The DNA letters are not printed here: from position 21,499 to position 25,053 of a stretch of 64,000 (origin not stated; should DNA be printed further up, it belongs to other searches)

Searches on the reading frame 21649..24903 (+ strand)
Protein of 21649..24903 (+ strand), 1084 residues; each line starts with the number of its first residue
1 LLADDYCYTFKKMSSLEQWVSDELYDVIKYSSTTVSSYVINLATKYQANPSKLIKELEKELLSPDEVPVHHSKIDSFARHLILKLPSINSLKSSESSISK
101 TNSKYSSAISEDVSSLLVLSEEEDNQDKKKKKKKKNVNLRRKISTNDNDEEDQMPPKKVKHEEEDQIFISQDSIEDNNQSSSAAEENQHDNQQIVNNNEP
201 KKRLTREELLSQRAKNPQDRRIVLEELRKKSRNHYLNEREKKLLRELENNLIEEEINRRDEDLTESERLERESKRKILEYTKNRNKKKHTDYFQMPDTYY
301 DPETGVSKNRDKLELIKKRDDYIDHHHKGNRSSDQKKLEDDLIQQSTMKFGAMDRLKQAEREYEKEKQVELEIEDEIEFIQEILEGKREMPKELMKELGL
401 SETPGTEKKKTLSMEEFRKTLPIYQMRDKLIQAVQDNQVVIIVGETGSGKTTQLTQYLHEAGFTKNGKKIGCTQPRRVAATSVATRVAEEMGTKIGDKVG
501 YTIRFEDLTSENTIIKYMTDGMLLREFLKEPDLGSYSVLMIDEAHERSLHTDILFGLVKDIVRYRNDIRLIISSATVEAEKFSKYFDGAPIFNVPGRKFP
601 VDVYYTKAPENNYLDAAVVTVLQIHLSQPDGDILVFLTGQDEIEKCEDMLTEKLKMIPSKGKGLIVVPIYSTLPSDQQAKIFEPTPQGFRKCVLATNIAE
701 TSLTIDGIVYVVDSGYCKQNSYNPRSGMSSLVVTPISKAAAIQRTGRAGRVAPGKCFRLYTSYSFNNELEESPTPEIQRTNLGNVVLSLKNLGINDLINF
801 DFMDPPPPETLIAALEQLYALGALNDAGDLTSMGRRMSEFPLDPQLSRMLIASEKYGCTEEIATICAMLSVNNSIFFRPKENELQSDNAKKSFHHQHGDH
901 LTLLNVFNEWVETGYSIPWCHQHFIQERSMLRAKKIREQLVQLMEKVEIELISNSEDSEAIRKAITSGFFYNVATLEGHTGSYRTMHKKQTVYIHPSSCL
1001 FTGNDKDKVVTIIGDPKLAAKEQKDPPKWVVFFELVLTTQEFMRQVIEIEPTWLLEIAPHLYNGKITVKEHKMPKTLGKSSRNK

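Call 36: search_protein_families(library=pfam, proteins=[window:21649-24903:+], max_evalue=0.001)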
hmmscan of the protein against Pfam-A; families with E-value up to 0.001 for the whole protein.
window:21649-24903:+ (1084 aa): 9 families
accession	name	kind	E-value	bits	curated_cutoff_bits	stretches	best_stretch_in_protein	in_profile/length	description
PF07717.22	OB_NTP_bind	-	1e-23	83.7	29.5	1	961-1060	1-82/83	Oligonucleotide/oligosaccharide-binding (OB)-fold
PF21010.2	HA2_C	-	5.9e-14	52.8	21.3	1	843-903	1-77/77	Helicase associated domain (HA2), ratchet-like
PF00271.37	Helicase_C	-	3.7e-13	50.1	23.5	1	622-751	7-109/110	Helicase conserved C-terminal domain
PF04408.29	HA2_N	-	1.2e-11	44.8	21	1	814-842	1-29/29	Helicase associated domain (HA2), winged-helix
PF00270.35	DEAD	-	1.1e-08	35.5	26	1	428-578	5-161/167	DEAD/DEAH box helicase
PF13401.12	AAA_22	-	1e-06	29.5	27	1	436-572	4-120/130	AAA domain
PF13245.12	AAA_19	-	1.3e-05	25.8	25.1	1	432-548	6-103/134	AAA domain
PF13604.12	AAA_30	-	0.0001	22.6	27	1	434-545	14-98/191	AAA domain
PF25199.1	nSTAND_NTPase5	-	0.00043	20.6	34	0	433-474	37-77/145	Novel STAND NTPase 5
